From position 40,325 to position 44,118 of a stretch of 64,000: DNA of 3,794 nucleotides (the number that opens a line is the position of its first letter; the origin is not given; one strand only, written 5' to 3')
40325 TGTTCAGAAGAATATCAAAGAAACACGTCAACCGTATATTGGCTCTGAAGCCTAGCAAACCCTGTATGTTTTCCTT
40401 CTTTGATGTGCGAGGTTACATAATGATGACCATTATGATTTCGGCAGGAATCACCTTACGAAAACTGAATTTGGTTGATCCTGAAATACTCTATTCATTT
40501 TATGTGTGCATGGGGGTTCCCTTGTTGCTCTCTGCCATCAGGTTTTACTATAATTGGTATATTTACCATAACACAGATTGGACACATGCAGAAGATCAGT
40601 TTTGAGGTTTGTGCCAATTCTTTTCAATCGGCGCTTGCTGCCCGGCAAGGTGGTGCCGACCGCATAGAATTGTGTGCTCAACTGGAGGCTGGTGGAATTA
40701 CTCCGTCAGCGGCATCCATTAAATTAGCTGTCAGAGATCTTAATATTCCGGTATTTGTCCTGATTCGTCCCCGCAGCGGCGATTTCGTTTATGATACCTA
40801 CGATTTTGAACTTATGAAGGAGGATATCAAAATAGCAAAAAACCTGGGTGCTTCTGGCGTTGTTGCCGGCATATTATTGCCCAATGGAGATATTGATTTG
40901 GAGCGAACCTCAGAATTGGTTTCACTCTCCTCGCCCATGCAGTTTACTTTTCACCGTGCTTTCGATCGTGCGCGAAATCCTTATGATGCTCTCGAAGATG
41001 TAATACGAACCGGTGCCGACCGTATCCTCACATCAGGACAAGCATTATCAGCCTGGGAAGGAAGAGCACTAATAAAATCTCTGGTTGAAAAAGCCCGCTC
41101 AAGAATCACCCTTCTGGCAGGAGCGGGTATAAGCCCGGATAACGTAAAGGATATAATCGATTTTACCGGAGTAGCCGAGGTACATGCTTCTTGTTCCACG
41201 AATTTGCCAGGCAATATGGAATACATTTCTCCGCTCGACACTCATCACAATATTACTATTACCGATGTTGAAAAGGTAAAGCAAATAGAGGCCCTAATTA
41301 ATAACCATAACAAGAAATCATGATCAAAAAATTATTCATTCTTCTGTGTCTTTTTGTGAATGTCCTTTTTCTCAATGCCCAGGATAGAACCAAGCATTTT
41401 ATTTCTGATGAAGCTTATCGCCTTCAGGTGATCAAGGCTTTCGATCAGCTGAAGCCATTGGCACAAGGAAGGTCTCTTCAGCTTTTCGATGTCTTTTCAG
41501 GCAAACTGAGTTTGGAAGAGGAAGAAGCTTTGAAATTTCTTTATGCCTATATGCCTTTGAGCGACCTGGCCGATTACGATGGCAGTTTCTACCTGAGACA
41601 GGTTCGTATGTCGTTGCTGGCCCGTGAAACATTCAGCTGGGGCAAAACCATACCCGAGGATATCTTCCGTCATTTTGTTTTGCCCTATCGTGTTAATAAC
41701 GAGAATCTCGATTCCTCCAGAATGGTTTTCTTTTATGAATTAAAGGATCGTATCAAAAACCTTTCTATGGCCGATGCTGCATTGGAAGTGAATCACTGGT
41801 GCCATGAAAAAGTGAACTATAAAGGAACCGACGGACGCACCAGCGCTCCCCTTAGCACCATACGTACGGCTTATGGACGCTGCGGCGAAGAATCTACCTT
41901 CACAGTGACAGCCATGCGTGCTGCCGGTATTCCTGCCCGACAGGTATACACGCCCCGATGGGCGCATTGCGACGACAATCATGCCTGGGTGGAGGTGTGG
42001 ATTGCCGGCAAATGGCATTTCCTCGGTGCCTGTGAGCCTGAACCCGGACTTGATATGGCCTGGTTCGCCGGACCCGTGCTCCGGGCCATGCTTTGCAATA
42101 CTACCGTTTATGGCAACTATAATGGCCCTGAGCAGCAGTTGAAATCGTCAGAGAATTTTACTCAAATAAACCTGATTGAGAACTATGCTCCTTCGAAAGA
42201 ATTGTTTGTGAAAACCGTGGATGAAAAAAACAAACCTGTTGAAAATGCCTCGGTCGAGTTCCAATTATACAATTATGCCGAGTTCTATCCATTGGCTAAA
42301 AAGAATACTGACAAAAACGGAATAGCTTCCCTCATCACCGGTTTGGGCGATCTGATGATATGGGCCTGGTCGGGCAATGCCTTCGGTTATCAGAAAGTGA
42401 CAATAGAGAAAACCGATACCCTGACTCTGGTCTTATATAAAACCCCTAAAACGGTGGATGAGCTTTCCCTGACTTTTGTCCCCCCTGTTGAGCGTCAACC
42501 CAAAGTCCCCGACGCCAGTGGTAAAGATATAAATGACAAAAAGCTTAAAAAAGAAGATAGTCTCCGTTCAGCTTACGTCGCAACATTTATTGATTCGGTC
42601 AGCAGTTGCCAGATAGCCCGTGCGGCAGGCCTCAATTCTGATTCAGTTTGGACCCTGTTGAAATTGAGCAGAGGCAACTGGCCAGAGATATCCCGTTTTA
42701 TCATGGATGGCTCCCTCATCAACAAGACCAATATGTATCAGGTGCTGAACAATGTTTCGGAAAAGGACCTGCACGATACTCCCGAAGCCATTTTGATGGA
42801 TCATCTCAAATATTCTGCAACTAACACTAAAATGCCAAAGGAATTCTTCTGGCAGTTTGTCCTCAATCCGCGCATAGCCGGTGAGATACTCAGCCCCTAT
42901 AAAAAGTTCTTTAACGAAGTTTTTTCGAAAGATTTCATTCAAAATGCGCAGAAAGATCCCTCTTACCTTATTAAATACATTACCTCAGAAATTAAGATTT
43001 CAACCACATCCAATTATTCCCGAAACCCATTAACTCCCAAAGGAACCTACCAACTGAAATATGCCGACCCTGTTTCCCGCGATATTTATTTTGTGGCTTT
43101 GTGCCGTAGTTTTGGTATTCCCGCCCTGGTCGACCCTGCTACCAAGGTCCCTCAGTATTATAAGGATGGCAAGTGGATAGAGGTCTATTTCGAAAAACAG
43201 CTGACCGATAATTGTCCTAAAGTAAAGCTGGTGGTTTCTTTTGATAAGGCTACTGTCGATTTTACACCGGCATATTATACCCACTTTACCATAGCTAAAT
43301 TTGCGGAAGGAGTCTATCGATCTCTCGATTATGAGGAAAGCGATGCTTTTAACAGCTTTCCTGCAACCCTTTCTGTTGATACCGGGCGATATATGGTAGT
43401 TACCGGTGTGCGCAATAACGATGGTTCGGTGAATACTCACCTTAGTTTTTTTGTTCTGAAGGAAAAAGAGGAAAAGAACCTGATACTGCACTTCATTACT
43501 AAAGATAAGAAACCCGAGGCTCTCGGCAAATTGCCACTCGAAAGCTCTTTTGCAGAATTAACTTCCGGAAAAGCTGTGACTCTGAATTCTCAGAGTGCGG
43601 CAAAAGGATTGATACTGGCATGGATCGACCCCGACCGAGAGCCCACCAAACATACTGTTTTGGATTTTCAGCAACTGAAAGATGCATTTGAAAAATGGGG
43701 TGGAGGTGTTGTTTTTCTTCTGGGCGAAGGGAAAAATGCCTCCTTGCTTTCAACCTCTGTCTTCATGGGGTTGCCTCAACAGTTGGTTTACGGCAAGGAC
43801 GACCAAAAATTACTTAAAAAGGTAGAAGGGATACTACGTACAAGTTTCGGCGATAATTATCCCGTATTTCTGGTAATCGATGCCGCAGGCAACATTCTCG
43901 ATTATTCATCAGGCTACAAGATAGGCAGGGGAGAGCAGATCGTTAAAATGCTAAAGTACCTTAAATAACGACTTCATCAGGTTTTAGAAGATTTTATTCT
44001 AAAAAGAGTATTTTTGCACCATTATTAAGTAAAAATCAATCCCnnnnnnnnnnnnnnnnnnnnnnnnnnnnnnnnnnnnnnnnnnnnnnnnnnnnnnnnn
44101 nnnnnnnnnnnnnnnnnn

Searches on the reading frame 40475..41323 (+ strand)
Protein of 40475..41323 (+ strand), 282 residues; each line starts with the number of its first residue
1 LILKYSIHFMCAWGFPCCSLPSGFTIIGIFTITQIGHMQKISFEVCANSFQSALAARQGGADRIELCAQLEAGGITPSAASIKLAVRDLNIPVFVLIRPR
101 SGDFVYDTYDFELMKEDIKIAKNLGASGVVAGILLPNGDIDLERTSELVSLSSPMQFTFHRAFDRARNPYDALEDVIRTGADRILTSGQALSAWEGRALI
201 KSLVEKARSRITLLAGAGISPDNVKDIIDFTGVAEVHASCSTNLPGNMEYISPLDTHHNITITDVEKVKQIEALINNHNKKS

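Call 55: search_protein_families(library=pfam, proteins=[window:40475-41323:+], max_evalue=0.0001)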
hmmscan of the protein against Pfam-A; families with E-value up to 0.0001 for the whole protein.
window:40475-41323:+ (282 aa): 1 family
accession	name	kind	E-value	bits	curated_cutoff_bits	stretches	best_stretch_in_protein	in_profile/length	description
PF03932.20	CutC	-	8.1e-71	238.1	23.3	1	42-240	2-200/202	CutC family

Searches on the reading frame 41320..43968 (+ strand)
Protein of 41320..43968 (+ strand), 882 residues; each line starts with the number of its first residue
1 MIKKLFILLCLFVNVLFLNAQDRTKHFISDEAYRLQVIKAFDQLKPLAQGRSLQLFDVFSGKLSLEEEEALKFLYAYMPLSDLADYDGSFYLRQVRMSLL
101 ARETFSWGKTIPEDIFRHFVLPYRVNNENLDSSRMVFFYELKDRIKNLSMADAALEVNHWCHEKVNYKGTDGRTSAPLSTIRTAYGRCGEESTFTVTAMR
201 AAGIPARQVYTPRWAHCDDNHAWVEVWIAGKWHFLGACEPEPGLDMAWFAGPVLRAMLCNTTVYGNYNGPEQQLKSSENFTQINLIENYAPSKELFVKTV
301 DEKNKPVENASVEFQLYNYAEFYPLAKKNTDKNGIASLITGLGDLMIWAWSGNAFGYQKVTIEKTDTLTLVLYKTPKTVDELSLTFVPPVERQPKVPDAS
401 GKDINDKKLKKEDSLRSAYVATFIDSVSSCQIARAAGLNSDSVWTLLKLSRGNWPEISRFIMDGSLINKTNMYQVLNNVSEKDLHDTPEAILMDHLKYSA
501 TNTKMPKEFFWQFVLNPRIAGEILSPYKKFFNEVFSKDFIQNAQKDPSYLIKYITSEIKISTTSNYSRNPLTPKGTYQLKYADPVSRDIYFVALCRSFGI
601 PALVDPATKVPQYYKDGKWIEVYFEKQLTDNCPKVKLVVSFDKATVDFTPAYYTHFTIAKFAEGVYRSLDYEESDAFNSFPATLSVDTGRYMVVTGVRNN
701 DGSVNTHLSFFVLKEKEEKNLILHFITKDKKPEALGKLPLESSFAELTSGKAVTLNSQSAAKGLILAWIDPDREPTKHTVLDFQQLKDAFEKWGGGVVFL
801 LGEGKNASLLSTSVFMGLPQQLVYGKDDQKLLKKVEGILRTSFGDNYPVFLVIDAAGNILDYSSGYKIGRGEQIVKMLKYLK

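Call 55: search_protein_families(library=pfam, proteins=[window:41320-43968:+], max_evalue=0.0001)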
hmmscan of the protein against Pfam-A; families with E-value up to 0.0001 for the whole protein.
window:41320-43968:+ (882 aa): 1 family
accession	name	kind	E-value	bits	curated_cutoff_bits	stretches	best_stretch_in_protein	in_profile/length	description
PF01841.26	Transglut_core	-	1.8e-23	83.3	23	1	144-233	6-104/108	Transglutaminase-like superfamily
